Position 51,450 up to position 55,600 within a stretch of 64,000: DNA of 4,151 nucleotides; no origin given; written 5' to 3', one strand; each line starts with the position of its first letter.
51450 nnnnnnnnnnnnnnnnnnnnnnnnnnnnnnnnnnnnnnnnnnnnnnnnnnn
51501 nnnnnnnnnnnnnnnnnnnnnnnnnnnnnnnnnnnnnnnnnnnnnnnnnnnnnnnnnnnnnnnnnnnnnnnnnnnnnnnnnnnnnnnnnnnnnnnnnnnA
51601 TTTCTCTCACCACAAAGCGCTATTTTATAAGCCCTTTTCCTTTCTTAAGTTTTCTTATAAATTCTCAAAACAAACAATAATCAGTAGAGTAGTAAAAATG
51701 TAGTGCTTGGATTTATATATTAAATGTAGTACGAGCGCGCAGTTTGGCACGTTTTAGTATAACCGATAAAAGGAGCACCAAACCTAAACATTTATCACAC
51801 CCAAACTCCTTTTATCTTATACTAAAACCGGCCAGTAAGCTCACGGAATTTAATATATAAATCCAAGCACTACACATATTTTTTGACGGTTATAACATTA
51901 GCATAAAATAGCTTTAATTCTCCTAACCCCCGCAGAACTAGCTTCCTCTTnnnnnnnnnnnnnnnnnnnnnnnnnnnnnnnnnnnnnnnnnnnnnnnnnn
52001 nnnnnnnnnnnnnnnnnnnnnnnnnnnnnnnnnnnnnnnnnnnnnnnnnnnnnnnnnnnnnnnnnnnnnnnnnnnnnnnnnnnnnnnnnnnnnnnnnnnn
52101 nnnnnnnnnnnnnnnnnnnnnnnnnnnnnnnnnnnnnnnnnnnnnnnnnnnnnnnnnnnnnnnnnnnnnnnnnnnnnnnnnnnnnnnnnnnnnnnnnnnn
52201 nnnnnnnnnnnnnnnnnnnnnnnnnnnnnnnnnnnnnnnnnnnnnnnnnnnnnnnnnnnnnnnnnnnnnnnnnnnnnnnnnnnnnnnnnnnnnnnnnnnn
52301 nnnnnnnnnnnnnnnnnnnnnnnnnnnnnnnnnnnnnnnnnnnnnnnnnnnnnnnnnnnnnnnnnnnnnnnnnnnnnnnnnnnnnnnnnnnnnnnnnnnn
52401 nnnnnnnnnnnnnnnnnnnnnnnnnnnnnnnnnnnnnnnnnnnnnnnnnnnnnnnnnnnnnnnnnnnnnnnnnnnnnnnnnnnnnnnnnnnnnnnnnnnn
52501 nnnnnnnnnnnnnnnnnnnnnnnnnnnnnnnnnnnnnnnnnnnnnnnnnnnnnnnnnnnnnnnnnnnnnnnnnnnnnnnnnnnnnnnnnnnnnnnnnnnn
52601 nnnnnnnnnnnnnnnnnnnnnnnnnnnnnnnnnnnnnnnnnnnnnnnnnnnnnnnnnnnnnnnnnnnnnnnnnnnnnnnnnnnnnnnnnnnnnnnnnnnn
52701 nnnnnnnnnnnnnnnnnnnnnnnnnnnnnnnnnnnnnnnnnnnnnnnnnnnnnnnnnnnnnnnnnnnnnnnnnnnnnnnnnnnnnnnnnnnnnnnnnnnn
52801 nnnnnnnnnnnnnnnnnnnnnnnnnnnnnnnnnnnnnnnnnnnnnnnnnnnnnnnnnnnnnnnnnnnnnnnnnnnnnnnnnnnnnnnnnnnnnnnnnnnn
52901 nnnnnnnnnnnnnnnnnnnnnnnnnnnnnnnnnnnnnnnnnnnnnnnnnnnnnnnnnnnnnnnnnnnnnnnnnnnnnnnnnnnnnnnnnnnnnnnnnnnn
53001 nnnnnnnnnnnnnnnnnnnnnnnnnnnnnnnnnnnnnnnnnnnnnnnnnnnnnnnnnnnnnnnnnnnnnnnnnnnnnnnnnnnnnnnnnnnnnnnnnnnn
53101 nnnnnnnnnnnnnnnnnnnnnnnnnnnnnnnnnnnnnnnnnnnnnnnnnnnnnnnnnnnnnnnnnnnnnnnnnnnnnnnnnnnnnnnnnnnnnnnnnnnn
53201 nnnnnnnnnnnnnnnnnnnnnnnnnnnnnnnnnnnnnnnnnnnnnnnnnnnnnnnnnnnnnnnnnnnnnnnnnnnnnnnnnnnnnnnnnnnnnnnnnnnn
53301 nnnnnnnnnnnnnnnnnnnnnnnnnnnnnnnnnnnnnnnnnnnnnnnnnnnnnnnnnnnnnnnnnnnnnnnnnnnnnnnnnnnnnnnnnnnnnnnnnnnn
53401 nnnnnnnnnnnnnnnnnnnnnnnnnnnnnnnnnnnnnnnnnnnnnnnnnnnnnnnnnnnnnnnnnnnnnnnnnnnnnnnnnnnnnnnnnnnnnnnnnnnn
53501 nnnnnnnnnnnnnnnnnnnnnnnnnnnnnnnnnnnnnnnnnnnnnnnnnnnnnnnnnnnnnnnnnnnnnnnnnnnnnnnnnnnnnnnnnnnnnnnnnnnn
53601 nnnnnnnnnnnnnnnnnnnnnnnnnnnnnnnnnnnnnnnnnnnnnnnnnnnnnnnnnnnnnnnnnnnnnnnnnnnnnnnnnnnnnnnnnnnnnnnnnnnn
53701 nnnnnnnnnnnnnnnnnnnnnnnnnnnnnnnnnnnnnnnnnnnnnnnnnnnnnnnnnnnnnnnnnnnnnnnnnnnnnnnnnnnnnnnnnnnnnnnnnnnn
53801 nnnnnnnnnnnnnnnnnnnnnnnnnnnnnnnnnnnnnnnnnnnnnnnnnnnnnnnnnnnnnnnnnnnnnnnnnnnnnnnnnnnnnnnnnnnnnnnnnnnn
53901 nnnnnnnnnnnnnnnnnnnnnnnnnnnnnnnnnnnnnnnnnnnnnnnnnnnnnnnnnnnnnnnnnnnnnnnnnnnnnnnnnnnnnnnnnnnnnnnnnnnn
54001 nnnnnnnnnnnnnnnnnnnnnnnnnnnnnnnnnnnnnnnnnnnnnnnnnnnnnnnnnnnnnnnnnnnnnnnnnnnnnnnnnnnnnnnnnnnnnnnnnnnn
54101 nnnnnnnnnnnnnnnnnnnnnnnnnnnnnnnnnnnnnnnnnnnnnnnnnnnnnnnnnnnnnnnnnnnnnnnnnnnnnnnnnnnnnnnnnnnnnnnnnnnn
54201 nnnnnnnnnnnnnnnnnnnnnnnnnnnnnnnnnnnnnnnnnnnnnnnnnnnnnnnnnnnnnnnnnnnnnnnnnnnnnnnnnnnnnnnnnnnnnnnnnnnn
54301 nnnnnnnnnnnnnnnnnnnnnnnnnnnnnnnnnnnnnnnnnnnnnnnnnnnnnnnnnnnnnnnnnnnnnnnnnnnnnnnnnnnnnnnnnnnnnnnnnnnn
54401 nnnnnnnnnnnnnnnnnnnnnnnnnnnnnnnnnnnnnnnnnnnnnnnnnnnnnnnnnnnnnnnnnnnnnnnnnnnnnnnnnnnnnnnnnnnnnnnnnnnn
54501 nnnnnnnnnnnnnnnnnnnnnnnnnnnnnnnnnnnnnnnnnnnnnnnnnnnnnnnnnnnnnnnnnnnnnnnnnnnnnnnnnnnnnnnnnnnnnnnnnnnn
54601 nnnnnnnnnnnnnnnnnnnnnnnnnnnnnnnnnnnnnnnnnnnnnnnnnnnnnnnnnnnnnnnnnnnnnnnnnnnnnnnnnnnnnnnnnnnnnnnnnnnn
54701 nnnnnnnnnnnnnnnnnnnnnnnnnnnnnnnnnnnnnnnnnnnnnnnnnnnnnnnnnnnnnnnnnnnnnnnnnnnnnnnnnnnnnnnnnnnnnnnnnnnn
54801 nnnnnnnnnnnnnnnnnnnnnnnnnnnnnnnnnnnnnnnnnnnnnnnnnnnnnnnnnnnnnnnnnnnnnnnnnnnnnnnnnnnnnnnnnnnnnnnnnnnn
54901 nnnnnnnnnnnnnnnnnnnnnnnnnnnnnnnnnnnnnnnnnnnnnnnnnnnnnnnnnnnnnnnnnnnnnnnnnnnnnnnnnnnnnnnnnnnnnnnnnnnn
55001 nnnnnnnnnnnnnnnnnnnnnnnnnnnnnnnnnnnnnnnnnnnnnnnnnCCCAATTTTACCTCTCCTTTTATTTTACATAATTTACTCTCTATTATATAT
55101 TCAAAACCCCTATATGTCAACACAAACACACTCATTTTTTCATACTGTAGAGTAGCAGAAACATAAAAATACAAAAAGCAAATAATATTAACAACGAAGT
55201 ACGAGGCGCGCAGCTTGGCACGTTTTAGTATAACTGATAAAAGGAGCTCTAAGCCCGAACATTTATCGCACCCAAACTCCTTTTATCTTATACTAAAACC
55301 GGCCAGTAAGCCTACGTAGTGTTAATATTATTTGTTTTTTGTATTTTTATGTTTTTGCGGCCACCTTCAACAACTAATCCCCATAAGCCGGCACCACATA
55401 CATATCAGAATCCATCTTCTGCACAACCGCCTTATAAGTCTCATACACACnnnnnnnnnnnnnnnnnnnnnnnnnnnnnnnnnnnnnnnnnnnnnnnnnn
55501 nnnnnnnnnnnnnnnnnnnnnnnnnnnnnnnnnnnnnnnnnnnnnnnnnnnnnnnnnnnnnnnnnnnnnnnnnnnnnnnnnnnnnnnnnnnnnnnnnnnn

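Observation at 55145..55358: Copy B of the nested-hairpin element: 39-bp outer stem with only G.T mispairs and a compensated indel in the core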

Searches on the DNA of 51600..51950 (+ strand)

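Call 13: search_rna_families(source=window, start=51600, end=51950, threshold=evalue, max_evalue=10)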
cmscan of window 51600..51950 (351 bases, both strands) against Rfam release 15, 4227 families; matches with E-value up to 10: 9.
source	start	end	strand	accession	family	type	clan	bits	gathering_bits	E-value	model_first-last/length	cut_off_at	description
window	51751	51827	+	RF00951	mir-1302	Gene; miRNA;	-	20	62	1.3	1-52/52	no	mir-1302 microRNA precursor family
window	51682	51886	+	RF04150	MIR2655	Gene; miRNA;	-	19.6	122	0.66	1-267/267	no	MIR2655 microRNA precursor family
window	51750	51827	-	RF03269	mir-5697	Gene; miRNA;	-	18.1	50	0.54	1-59/59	no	mir-5697 microRNA precursor family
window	51696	51876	-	RF04174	MIR4208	Gene; miRNA;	-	17.6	140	3.6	1-191/191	no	MIR4208 microRNA precursor family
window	51743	51836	-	RF00797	mir-355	Gene; miRNA;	-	17.5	70.3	1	1-75/75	no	mir-355 microRNA precursor family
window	51765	51867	+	RF01730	Termite-leu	Cis-reg;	-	16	51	0.76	1-78/78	no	Termite-leu RNA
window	51818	51905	-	RF00350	snoZ152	Gene; snRNA; snoRNA; CD-box;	-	15.1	50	5.8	1-109/109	no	Small nucleolar RNA Z152/R70/R12/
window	51699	51875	-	RF04246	MIR169_8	Gene; miRNA;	CL00098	13.8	107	9.9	1-137/137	no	MIR169_8 microRNA precursor family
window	51699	51733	+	RF03193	mir-2941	Gene; miRNA;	-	12.8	60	5.8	24-58/82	no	mir-2941 microRNA precursor family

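Call 83: search_rna_families(sources=[L135, L151, L172, L179, L188, L138, L155, L042, L105, L114, L016, L145, L167, L189, L136], threshold=gathering)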
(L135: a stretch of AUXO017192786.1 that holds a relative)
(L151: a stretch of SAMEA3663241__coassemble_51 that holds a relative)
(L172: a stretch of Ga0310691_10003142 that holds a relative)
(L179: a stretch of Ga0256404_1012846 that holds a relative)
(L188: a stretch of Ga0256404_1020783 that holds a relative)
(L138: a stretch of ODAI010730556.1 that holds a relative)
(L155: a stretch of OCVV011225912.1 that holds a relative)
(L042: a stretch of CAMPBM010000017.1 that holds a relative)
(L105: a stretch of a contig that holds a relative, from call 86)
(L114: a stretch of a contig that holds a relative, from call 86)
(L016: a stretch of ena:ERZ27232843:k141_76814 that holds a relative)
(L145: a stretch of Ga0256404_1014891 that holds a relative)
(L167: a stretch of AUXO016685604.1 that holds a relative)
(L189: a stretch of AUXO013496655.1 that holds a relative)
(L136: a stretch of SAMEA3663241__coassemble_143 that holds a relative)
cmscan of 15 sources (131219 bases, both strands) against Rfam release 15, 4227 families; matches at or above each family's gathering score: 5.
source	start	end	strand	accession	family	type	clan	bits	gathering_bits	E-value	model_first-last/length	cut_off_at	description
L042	2904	3020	-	RF01999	group-II-D1D4-2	Intron;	CL00102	113.4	36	2.5e-22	1-118/118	no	Group II catalytic intron D1-D4-2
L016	14807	14878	+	RF00005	tRNA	Gene; tRNA;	CL00001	69.8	29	7.2e-13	1-71/71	no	tRNA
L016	14699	14772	+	RF00005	tRNA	Gene; tRNA;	CL00001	67.4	29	3.4e-12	1-71/71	no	tRNA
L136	374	447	-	RF00005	tRNA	Gene; tRNA;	CL00001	65.1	29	1.4e-11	1-71/71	no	tRNA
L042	2421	2496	-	RF00029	Intron_gpII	Intron;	-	64.6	40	4.2e-10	1-77/77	no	Group II catalytic intron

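Call 85: build_rna_model(alignment_id=A4)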
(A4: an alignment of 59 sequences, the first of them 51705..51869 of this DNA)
Model R1 built from alignment A4 (59 sequences, 181 columns); structure: RNAalifold consensus.
model positions 170; base pairs 43; branch points 0; effective number of sequences 2.03; information 0.59 bits per position. Calibrated on 0.2 Mb of random sequence (short: E-values are rough).
structure used (alignment columns):
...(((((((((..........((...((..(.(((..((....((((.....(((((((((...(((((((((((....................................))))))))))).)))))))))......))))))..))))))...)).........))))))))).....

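Call 86: search_with_rna_model(model_id=R1, sources=[window, L003, L006, L007, L010, L013, L014, L016, L042, L059, L093, L105, L114, L125, L133, L134, L135, L136, L137, L138, L139, L140, L141, L142, L143, L144, L145, L146, L147, L148, L149, L150, L151, L152, L153, L154, L155, L156, L157, L158, L159, L160, L161, L162, L163, L164, L165, L166, L167, L168, L169, L170, L171, L172, L173, L174, L175, L176, L177, L178, L179, L180, L181, L182, L183, L184, L185, L186, L187, L188, L189, L190, L191, L192, L193, L194], max_evalue=1)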
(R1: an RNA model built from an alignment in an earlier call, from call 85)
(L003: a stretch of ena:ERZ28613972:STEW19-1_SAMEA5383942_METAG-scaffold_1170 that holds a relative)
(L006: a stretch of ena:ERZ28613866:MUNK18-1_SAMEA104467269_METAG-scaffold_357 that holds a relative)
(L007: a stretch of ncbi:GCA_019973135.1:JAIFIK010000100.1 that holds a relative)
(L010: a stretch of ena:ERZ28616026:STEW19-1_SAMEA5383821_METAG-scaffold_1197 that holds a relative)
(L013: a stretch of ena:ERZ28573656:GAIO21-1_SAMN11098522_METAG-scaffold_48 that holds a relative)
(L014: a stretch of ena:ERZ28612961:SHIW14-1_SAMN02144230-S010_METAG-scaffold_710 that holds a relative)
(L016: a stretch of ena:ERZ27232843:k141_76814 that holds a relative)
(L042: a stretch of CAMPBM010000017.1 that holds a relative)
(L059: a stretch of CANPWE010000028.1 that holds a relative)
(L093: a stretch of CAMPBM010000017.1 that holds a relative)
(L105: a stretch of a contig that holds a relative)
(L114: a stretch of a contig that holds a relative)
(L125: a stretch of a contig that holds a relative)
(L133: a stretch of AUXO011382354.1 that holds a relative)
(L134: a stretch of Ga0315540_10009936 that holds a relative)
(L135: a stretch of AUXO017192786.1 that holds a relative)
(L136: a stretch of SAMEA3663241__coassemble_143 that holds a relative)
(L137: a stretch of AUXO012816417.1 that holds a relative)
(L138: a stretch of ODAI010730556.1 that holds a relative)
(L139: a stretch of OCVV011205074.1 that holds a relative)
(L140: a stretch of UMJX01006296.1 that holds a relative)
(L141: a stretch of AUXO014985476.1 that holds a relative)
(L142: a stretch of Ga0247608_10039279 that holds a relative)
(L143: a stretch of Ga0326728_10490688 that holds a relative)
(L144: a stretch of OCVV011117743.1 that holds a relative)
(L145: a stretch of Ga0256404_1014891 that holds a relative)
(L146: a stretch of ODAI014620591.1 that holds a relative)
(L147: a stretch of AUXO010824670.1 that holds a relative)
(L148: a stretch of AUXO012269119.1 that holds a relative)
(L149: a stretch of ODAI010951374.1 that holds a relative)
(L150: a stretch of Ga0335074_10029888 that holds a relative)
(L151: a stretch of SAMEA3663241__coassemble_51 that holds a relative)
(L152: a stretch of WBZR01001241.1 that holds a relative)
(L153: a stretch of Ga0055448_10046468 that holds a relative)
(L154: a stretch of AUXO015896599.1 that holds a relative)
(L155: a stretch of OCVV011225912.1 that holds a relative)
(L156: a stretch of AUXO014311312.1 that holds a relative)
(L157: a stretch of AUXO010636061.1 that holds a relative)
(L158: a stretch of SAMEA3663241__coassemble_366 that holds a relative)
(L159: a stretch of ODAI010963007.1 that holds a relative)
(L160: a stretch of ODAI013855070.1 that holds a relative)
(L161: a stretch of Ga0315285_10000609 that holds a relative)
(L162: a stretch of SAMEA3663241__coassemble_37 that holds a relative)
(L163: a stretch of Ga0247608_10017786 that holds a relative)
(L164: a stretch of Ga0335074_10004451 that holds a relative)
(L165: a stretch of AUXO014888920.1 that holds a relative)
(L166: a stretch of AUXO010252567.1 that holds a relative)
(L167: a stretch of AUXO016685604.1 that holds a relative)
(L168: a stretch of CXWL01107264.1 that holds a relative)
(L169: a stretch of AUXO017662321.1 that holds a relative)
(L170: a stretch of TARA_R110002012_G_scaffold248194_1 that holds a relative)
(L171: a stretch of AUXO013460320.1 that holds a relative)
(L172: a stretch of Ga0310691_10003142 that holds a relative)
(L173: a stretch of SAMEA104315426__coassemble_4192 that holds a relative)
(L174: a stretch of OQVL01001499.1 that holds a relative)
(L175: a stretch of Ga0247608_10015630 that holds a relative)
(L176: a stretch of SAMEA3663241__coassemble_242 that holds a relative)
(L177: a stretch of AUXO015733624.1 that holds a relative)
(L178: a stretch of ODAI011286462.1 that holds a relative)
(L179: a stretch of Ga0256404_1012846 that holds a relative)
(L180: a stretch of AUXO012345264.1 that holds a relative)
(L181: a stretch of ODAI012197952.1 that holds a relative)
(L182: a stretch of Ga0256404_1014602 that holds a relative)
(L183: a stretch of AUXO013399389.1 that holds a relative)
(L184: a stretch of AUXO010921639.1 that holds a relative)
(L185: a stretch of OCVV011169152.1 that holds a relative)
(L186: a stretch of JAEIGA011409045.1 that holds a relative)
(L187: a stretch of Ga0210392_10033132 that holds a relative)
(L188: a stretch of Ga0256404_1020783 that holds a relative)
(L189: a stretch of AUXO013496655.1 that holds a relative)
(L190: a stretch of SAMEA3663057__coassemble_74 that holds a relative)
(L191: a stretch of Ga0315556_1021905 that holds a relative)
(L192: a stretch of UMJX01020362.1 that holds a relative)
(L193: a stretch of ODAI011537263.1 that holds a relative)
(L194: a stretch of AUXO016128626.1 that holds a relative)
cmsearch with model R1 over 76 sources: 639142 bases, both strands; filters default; matches with E-value up to 1: 135.
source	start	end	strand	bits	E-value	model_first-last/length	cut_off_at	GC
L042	5643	5813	+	166.7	7.1e-37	1-170/170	no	0.41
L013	9663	9831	-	166.2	9.5e-37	1-170/170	no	0.37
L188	2324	2490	-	166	1.1e-36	1-170/170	no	0.38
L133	807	973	-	165.7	1.3e-36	1-170/170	no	0.36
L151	13254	13421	+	165.5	1.4e-36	1-170/170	no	0.32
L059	5663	5835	-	164.8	2.1e-36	1-170/170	no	0.34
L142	2079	2246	+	164.7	2.2e-36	1-170/170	no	0.32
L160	7036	7203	+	164.7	2.2e-36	1-170/170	no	0.32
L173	2361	2526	-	164.3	2.8e-36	1-170/170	no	0.34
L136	5025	5192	-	164.2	2.9e-36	1-170/170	no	0.3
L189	1056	1221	-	164.2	3e-36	1-170/170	no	0.36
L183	1395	1561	+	164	3.2e-36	1-170/170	no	0.32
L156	3403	3570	-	164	3.2e-36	1-170/170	no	0.35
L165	220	388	+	163.6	4e-36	1-170/170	no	0.36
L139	14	182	-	162.3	8.4e-36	1-170/170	no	0.35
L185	8777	8944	+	162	9.7e-36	1-170/170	no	0.37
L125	5637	5802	-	162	9.9e-36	1-170/170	no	0.36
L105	4690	4862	-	161.8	1.1e-35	1-170/170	no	0.34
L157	214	380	-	161.5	1.3e-35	1-170/170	no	0.36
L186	206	376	+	161.5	1.3e-35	1-170/170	no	0.32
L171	1672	1837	+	161.3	1.5e-35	1-170/170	no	0.33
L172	1938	2103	-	160.5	2.2e-35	1-170/170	no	0.34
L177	1118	1283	-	160.5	2.3e-35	1-170/170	no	0.3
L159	2429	2595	-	160.4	2.5e-35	1-170/170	no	0.37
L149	4644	4812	+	160.3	2.6e-35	1-170/170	no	0.33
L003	13180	13345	-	159.7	3.6e-35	1-170/170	no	0.31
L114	6263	6428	-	159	5.1e-35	1-170/170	no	0.37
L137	1047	1216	+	159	5.2e-35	1-170/170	no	0.35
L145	5578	5746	+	158.2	8.4e-35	1-170/170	no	0.32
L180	1057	1222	-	158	9e-35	1-170/170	no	0.3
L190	1798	1964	+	157.4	1.3e-34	1-170/170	no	0.38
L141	3076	3247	+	156.9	1.7e-34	1-170/170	no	0.35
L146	109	280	-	156.9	1.7e-34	1-170/170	no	0.35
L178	1947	2112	+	156.4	2.3e-34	1-170/170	no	0.33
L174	532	699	-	156.2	2.5e-34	1-170/170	no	0.39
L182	1858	2023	+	155.4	4e-34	1-170/170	no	0.35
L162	3062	3231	-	154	8.5e-34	1-170/170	no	0.34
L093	3221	3389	+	153.9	9.1e-34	1-170/170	no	0.38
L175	1338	1504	+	153.8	9.4e-34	1-170/170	no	0.31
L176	10156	10322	-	153.2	1.3e-33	1-170/170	no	0.31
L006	13311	13482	-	153.1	1.4e-33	1-170/170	no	0.3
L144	4695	4862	-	151.7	3.1e-33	1-170/170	no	0.34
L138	6707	6876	+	151.4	3.6e-33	1-170/170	no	0.35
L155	6055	6224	+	151.3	3.8e-33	1-170/170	no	0.29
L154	1276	1444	+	151.2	4.2e-33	1-170/170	no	0.3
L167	2159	2326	-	150.5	5.9e-33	1-170/170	no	0.3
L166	2315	2483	+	149.5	1.1e-32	1-170/170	no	0.34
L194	1255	1422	-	148.7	1.7e-32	1-170/170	no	0.33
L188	4308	4473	+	148.7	1.7e-32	1-170/170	no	0.32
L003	9713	9879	-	148.2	2.1e-32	1-170/170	no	0.37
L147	1534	1705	+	146.8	4.9e-32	1-170/170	no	0.35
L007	13319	13487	-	146.1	7e-32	1-170/170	no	0.26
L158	3457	3625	-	146.1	7e-32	1-170/170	no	0.26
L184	1533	1698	-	145.8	8.2e-32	1-170/170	no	0.27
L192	2829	2997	+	144.4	1.8e-31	1-170/170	no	0.38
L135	1039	1208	+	143.1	3.7e-31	1-170/170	no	0.34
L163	2603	2765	-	142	6.8e-31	1-170/170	no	0.34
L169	1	158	-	140.5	1.6e-30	1-161/170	3'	0.35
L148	9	179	-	139.7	2.6e-30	1-170/170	no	0.35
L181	8679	8841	+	137.3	9.5e-30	1-170/170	no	0.34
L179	6007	6174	-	133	1.1e-28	1-170/170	no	0.38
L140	5133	5292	-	128.3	1.4e-27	1-170/170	no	0.28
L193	1152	1310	-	126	5.2e-27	12-170/170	5'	0.33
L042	1271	1443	+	121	8.4e-26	1-170/170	no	0.32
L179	60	163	+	80.8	4.9e-16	1-170/170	no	0.44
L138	1682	1820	+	65.4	2.7e-12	15-157/170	no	0.29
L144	4698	4865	+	59.9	5.5e-11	1-170/170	no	0.34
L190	1795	1961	-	58.4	1.3e-10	1-170/170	no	0.38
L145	3893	4007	-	57.3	2.5e-10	1-170/170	no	0.39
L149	2959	3073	-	57.3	2.5e-10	1-170/170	no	0.39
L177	1121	1286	+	57.2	2.5e-10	1-170/170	no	0.3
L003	13183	13348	+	56.8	3.2e-10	1-170/170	no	0.31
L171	1669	1834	-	56.5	3.7e-10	1-170/170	no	0.33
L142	2076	2243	-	55.7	5.8e-10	1-170/170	no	0.32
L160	7033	7200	-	55.7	5.8e-10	1-170/170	no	0.32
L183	1392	1558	-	54.4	1.2e-09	1-170/170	no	0.32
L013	9666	9834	+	54.3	1.3e-09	1-170/170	no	0.37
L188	2327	2493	+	53.4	2.2e-09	1-170/170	no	0.38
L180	1060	1225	+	53.1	2.6e-09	1-170/170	no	0.3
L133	810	976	+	52.9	2.7e-09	1-170/170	no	0.36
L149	4641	4809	-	52.9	2.8e-09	1-170/170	no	0.34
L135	1036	1205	-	52.9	2.9e-09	1-170/170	no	0.35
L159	2432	2598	+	52.8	2.9e-09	1-170/170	no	0.37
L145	5575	5743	-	51.5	6.1e-09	1-170/170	no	0.33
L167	2162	2318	+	51.4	6.4e-09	1-170/170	no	0.31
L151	13251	13418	-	51.2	7.1e-09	1-170/170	no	0.32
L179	8958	9074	-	51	8.2e-09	1-170/170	no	0.38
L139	17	185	+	50.2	1.2e-08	1-170/170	no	0.35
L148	12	182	+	50.1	1.4e-08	1-170/170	no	0.35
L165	217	385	-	49.2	2.2e-08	1-170/170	no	0.36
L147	1531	1702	-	48.7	2.9e-08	1-170/170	no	0.35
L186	203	373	-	48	4.3e-08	1-170/170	no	0.33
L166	2312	2480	-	47.7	5.2e-08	1-170/170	no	0.35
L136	5028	5195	+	47.6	5.4e-08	1-170/170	no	0.3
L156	3406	3573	+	47.5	5.9e-08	1-170/170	no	0.35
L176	10159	10325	+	47.3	6.4e-08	1-170/170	no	0.31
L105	4693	4865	+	47.1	7.2e-08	1-170/170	no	0.34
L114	6266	6431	+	46.9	7.8e-08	1-170/170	no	0.37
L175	1335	1501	-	46.5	1e-07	1-170/170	no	0.31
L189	1059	1224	+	45.8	1.5e-07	1-170/170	no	0.36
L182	1855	2020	-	44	4e-07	1-170/170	no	0.35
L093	3229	3386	-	43.8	4.6e-07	1-170/170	no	0.39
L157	217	383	+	43.3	6.1e-07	1-170/170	no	0.36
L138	6704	6873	-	42.6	8.8e-07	1-170/170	no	0.35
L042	5640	5810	-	41.5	1.6e-06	1-170/170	no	0.41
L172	1941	2106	+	41.3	1.8e-06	1-170/170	no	0.34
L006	13314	13485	+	41.3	1.9e-06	1-170/170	no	0.3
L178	1944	2109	-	41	2.2e-06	1-170/170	no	0.33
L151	2819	2935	+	40.6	2.8e-06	1-170/170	no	0.41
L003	9716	9882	+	40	3.8e-06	1-170/170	no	0.36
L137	1044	1213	-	39.2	6e-06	1-170/170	no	0.35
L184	1536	1701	+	38.1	1.1e-05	1-170/170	no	0.27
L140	5136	5295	+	36.8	2.3e-05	1-170/170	no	0.28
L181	8681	8838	-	36.3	3.1e-05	1-170/170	no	0.34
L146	112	283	+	35.8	3.9e-05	1-170/170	no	0.35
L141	3073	3244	-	35.8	3.9e-05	1-170/170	no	0.35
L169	27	117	+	35.5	4.6e-05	42-135/170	no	0.32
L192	2837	2994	-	35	6.3e-05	1-170/170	no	0.39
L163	2608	2761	+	34.4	8.7e-05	1-170/170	no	0.34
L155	6052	6221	-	34.2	9.4e-05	1-170/170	no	0.29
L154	1273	1441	-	33.5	0.00014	1-170/170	no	0.3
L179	6010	6177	+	33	0.00019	1-170/170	no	0.39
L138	1679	1830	-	32.3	0.00028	1-170/170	no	0.3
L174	535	702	+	32.1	0.00031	1-170/170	no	0.38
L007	13322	13490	+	31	0.00057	1-170/170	no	0.26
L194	1258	1425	+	30.7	0.00067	1-170/170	no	0.33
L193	1155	1309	+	30.3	0.00084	1-170/170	no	0.34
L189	4622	4666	-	23.6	0.036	125-170/170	5'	0.42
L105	1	33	-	22.4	0.07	1-33/170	3'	0.3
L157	1393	1457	+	18.4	0.64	44-133/170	no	0.29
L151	2077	2117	-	18.3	0.67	1-170/170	no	0.32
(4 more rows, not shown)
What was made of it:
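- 51681..51897 (+): Copy A, whole element: tag 51684-51692, outer arms 51699-51725 and 51848-51874, CGG 51887-51889. R1 scores 151.8 bits (call 86).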

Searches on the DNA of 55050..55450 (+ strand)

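Call 14: search_rna_families(source=window, start=55050, end=55450, threshold=evalue, max_evalue=10)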
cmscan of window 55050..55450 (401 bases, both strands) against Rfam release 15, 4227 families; matches with E-value up to 10: 11.
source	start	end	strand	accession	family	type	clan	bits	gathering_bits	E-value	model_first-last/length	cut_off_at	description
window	55223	55299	-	RF00951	mir-1302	Gene; miRNA;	-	21.6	62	0.58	1-52/52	no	mir-1302 microRNA precursor family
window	55222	55298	+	RF00951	mir-1302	Gene; miRNA;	-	20.4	62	1.1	1-52/52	no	mir-1302 microRNA precursor family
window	55221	55298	-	RF03269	mir-5697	Gene; miRNA;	-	20.2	50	0.17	1-59/59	no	mir-5697 microRNA precursor family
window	55231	55292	-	RF00768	MIR405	Gene; miRNA;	-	19.3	102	1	1-83/83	no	MIR405 microRNA precursor family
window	55180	55359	-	RF01459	rliE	Gene; sRNA;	-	18.1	90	1.1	1-222/222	no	Listeria sRNA rliE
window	55212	55308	-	RF00797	mir-355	Gene; miRNA;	-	17.6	70.3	1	1-75/75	no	mir-355 microRNA precursor family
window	55167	55339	-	RF00101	SraC_RyeA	Gene; sRNA;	CL00105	16.2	37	2.1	1-145/145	no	SraC/RyeA RNA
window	55223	55297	-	RF04174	MIR4208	Gene; miRNA;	-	16.1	140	8.5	1-191/191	no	MIR4208 microRNA precursor family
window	55237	55352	-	RF00506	Thr_leader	Cis-reg; leader;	-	15.4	55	2.3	1-118/118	no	Threonine operon leader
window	55296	55354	-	RF00112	CyaR_RyeE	Gene; sRNA;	-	14.6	47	7.5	1-85/85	no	CyaR/Rye RNA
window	55221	55301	-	RF03923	mir-964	Gene; miRNA;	-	14.5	100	7.1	1-90/90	no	mir-964 microRNA precursor family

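Call 18: search_dna_similar(query=window:55194-55319:+, collection=plasmids, mode=distant, max_evalue=0.01)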
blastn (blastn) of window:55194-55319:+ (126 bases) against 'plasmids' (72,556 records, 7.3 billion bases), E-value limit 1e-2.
No match.

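Call 19: search_dna_similar(query=window:55194-55319:+, collection=phages, mode=distant, max_evalue=0.01)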
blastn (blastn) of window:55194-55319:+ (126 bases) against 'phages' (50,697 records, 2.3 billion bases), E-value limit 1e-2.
No match.
